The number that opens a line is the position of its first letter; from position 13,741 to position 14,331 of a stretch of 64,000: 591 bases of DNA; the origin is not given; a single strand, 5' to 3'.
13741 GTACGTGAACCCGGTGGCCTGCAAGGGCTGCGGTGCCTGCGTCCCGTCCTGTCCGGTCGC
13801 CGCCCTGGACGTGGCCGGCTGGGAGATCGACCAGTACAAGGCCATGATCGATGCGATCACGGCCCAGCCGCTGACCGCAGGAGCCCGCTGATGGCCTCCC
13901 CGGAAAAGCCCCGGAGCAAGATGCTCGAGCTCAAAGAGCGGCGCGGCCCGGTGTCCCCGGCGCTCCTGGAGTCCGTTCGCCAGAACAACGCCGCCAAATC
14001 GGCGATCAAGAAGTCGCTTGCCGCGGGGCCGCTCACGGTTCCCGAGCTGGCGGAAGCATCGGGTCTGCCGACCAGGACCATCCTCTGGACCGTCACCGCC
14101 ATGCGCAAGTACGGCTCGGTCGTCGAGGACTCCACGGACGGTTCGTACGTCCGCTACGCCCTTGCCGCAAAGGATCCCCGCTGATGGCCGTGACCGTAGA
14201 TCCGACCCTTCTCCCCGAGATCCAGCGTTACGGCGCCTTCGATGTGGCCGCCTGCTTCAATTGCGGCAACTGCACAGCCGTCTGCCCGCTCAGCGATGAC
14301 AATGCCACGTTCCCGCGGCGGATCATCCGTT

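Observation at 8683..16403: Ten-gene ArsR-led operon joining a TusA/DsrE/rhodanese sulfur relay to a Qmo-like HdrA-HdrA-HdrC/E membrane complex, without AprBA, HdrB or LbpA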

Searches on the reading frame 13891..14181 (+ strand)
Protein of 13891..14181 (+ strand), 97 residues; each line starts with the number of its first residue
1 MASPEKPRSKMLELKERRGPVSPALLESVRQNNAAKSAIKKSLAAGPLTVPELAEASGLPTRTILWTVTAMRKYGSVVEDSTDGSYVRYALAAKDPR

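Call 4: search_protein_families(library=pfam, proteins=[window:13891-14181:+], max_evalue=0.01)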
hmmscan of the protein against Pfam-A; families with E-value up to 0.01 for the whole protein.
window:13891-14181:+ (97 aa): 0 families

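Call 5: search_protein_families(library=ncbifam, proteins=[window:13891-14181:+], max_evalue=0.01)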
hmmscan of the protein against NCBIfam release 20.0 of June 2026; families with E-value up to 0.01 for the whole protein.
window:13891-14181:+ (97 aa): 1 family
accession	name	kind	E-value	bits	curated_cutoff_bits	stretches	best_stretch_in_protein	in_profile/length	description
NF033788.1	HTH_metalloreg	subfamily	0.0013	18.5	55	1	38-94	15-71/77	metalloregulator ArsR/SmtB family transcription factor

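Call 49: find_homologous_proteins(query=window:13891-14181:+, max_evalue=0.001)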
Query window:13891-14181:+ (97 aa): 96 proteins with E <= 0.001 among 100 candidates.
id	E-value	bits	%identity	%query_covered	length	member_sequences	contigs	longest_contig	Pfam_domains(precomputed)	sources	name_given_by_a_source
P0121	2.2e-50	186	93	100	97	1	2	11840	-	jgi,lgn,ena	-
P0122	9.7e-50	184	94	100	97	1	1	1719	-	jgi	-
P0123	1.8e-49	183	91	100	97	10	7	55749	-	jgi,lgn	jgi:predicted transcriptional regulator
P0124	5.6e-49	182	91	100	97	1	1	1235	-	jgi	jgi:predicted transcriptional regulator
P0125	1.3e-48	180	90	100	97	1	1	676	-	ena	-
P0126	2.0e-48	180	90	100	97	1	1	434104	-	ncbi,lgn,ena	-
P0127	2.7e-48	179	93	98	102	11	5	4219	-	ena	-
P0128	1.3e-47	177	87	100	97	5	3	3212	-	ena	-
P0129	2.3e-46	173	87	100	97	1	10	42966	-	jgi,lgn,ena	jgi:predicted transcriptional regulator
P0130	2.5e-46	173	84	100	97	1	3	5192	-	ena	-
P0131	3.4e-46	173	86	100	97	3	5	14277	-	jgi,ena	jgi:predicted transcriptional regulator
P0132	3.6e-46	173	86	100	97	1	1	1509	-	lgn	-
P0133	4.1e-46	173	86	100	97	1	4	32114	-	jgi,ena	jgi:predicted transcriptional regulator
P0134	4.3e-46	172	86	100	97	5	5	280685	-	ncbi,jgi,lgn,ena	jgi:predicted transcriptional regulator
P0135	1.2e-45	171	84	100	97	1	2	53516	-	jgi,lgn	jgi:predicted transcriptional regulator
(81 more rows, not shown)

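Call 57: predict_structure(alignment_id=A3)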
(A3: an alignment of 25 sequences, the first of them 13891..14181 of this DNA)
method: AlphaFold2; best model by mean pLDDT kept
length: 97 residues; sequences in the alignment: 25
mean_pLDDT: 87.2   pTM: 0.69
mean pLDDT of the five models: 87.2, 86.0, 85.7, 83.6, 82.8
residues with pLDDT >= 90: 68; 70-90: 17; 50-70: 7; < 50: 5
segments of 3 or more residues with pLDDT < 50: 95-97
pLDDT, mean of each block of 10 residues (from residue 1): 59 79 91 95 96 96 96 95 93 66
secondary structure, 60 per line:
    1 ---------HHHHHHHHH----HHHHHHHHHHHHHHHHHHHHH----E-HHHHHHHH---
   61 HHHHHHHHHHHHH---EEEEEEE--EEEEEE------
elements in order: H10-18 H23-43 H50-57 H61-73 E77-83 E86-91

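Call 60: fold_search(model_id=the predicted structure, library=pdb)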
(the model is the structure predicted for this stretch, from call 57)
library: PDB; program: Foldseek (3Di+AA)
matches with E <= 10: 1875; with E <= 0.001: 5
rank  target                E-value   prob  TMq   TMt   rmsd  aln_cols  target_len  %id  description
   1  1r23_A                4.0e-04  1.00  0.54  0.50   7.0        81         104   21  Crystal structure of the cyanobacterial metallothionein repressor SmtB in the Zn1-form (one Zn(II) per dimer) (released 2004-05-18)
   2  1smt_A                4.3e-04  1.00  0.52  0.51   7.3        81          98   21  SMTB REPRESSOR FROM SYNECHOCOCCUS PCC7942 (released 1997-12-03)
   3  4omz_B                4.3e-04  1.00  0.51  0.50   6.9        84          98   21  Crystal Structure of NolR from Sinorhizobium fredii (released 2014-04-16)
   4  1r1t_B                7.7e-04  1.00  0.52  0.51   7.2        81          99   21  Crystal structure of the cyanobacterial metallothionein repressor SmtB in the apo-form (released 2004-05-18)
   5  1smt_B                8.8e-04  1.00  0.52  0.50   7.1        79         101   22  SMTB REPRESSOR FROM SYNECHOCOCCUS PCC7942 (released 1997-12-03)
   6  8qkf_B                1.6e-03  1.00  0.52  0.53   6.9        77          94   23  SmtB protein of Mycobacterium smegmatis (released 2024-09-25)
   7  4omz_A                2.2e-03  1.00  0.51  0.51   6.8        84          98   21  Crystal Structure of NolR from Sinorhizobium fredii (released 2014-04-16)
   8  2lnb_MODEL_1_A        2.6e-03  1.00  0.56  0.67   2.1        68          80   20  Solution NMR structure of N-terminal domain (6-74) of human ZBP1 protein, Northeast Structural Genomics Consor (released 2012-01-18)
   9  6jmi_A                2.8e-03  1.00  0.55  0.54   5.6        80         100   22  Crystal structure of M.tuberculosis Rv0081 (released 2019-04-10)
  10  1r23_B                3.0e-03  1.00  0.52  0.52   7.2        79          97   22  Crystal structure of the cyanobacterial metallothionein repressor SmtB in the Zn1-form (one Zn(II) per dimer) (released 2004-05-18)
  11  6o8k                  3.4e-03  1.00  0.52  0.54   7.0        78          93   19  Crystal Structure of apo and reduced Sulfide-responsive transcriptional repressor (SqrR) from Rhodobacter capsulatus. (released 2020-04-01)
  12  4omz_C                3.4e-03  1.00  0.51  0.50   6.8        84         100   21  Crystal Structure of NolR from Sinorhizobium fredii (released 2014-04-16)
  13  1r22_B                3.9e-03  1.00  0.52  0.52   6.4        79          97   22  Crystal structure of the cyanobacterial metallothionein repressor SmtB (C14S/C61S/C121S mutant) in the Zn2alpha5-form (released 2004-05-18)
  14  1r22_A                3.9e-03  1.00  0.51  0.53   6.6        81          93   20  Crystal structure of the cyanobacterial metallothionein repressor SmtB (C14S/C61S/C121S mutant) in the Zn2alpha5-form (released 2004-05-18)
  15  2kko_MODEL_1_A        4.4e-03  1.00  0.56  0.51   5.9        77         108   27  Solution NMR structure of the homodimeric winged helix-turn-helix DNA-binding domain (fragment 1-100) Mb0332 f (released 2009-08-11)
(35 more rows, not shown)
